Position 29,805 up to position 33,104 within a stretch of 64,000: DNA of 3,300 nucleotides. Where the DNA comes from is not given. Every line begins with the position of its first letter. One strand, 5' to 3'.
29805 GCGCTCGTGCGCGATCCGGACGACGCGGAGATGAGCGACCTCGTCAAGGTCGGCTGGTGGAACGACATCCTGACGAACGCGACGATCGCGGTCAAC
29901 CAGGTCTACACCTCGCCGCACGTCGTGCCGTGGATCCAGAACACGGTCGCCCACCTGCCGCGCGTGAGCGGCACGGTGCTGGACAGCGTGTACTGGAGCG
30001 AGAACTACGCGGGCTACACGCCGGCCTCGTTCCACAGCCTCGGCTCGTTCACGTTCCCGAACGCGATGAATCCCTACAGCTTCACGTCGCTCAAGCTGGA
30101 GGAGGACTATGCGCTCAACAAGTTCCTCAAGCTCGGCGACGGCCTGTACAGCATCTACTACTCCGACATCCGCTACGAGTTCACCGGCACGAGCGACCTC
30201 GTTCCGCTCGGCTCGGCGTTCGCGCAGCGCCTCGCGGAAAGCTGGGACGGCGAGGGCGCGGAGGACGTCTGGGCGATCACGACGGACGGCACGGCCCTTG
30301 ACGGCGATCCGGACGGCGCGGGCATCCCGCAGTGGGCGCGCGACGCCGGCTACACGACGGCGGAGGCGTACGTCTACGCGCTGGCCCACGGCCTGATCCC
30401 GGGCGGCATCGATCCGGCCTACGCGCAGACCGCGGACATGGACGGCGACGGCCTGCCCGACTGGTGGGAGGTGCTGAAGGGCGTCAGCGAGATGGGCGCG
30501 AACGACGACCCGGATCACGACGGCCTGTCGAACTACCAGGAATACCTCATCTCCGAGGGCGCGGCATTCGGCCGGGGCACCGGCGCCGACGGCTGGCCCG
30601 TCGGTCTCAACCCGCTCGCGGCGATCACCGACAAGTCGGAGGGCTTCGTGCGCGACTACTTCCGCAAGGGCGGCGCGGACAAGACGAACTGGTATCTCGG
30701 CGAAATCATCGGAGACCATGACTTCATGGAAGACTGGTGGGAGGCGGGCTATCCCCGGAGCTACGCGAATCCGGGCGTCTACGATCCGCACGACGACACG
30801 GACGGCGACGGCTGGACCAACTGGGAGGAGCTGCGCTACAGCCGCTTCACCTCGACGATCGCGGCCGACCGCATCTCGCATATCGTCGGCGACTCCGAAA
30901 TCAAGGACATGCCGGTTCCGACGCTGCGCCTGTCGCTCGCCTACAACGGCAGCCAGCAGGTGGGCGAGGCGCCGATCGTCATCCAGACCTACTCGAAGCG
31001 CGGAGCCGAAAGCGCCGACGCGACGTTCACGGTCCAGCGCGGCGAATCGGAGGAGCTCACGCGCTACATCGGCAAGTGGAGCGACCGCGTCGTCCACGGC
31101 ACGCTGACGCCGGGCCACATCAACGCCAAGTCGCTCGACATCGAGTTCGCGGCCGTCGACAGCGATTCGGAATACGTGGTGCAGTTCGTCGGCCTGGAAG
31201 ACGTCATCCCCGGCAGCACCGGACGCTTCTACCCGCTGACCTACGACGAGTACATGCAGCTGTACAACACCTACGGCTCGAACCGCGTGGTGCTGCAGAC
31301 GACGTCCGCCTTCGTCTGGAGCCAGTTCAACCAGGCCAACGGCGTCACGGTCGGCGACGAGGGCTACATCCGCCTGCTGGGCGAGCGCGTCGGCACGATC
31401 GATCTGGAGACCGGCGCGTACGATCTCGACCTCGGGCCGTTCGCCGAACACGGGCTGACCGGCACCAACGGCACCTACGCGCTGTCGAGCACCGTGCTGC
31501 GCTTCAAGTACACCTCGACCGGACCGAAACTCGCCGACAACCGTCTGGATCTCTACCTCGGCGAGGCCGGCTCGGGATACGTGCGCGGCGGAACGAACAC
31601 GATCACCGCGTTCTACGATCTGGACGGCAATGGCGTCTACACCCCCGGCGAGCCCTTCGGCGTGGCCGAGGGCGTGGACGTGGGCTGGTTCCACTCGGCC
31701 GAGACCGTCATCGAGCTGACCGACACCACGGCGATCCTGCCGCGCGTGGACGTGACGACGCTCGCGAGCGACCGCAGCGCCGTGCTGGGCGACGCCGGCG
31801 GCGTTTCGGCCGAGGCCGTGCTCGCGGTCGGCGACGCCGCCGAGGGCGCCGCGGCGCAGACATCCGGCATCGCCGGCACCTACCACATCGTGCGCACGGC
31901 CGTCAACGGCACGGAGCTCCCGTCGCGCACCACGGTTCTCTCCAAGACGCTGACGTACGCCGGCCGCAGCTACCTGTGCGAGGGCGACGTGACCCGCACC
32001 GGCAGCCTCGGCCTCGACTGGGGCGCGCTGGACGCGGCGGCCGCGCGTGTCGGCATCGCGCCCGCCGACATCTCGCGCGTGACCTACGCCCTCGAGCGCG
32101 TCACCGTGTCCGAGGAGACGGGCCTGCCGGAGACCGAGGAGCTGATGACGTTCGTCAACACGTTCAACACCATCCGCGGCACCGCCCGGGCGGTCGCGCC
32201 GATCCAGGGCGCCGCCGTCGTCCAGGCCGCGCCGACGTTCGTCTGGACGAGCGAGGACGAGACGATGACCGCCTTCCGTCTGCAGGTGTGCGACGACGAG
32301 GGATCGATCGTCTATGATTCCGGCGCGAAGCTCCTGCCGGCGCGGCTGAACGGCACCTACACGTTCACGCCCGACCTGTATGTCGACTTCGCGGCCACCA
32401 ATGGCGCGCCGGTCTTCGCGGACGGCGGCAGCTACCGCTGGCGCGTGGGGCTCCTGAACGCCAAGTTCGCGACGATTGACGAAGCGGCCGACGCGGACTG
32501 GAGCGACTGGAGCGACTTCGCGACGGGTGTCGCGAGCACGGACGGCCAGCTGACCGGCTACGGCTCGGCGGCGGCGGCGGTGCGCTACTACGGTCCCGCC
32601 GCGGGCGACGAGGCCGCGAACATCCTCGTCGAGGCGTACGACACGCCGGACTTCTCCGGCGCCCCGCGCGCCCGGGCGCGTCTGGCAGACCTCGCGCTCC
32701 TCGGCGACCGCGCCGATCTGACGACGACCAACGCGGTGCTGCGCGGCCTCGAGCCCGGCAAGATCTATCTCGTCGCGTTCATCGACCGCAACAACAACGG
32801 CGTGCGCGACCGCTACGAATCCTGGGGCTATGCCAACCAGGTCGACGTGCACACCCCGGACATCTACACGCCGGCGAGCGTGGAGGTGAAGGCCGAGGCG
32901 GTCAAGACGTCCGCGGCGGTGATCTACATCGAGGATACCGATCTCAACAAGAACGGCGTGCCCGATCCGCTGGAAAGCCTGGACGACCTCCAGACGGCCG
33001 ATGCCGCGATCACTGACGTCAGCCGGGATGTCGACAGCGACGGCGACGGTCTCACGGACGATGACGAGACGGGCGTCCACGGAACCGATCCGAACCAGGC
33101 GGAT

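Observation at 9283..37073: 27.7-kb operon: two giant secreted proteins bridged by a small coiled-coil lipoprotein, no recognisable exporter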

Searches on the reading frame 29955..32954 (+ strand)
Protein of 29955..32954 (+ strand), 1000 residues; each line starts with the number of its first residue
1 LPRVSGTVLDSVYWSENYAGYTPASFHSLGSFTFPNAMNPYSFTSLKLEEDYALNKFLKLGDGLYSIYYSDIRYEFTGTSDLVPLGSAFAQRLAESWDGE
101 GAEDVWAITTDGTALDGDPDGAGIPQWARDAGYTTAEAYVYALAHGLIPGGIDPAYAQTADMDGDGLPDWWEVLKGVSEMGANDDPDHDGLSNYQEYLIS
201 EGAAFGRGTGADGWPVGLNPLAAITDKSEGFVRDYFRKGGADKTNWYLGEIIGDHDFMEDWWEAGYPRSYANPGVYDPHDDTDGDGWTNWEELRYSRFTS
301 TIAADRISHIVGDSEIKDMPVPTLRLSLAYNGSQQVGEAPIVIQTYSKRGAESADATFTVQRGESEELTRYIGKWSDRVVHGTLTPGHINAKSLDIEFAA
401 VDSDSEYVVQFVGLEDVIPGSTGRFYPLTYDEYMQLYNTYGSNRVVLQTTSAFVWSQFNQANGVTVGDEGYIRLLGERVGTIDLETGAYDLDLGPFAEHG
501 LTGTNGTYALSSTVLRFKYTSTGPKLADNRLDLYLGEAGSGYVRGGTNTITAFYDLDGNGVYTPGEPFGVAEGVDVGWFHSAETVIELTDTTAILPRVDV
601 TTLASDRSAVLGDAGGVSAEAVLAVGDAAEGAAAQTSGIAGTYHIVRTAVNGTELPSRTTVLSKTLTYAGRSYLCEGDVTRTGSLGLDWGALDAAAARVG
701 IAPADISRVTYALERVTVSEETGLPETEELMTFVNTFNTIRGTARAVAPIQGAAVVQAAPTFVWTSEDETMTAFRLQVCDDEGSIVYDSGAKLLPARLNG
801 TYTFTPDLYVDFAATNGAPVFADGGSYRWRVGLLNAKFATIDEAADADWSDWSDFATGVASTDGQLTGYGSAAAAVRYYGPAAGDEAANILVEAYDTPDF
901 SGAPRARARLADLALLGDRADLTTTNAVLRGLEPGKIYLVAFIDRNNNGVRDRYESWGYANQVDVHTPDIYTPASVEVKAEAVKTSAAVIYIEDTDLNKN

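Call 9: search_protein_families(library=pfam, proteins=[window:29955-32954:+], max_evalue=0.01)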
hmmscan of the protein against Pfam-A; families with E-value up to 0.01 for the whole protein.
window:29955-32954:+ (1000 aa): 1 family
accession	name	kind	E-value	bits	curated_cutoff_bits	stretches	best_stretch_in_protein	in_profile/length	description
PF18884.5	TSP3_bac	-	8.2e-05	22.8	25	0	161-176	1-16/22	Bacterial TSP3 repeat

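Call 16: search_protein_families(library=ncbifam, proteins=[window:29955-32954:+], max_evalue=0.01)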
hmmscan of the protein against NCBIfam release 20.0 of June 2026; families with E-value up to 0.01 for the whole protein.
window:29955-32954:+ (1000 aa): 0 families
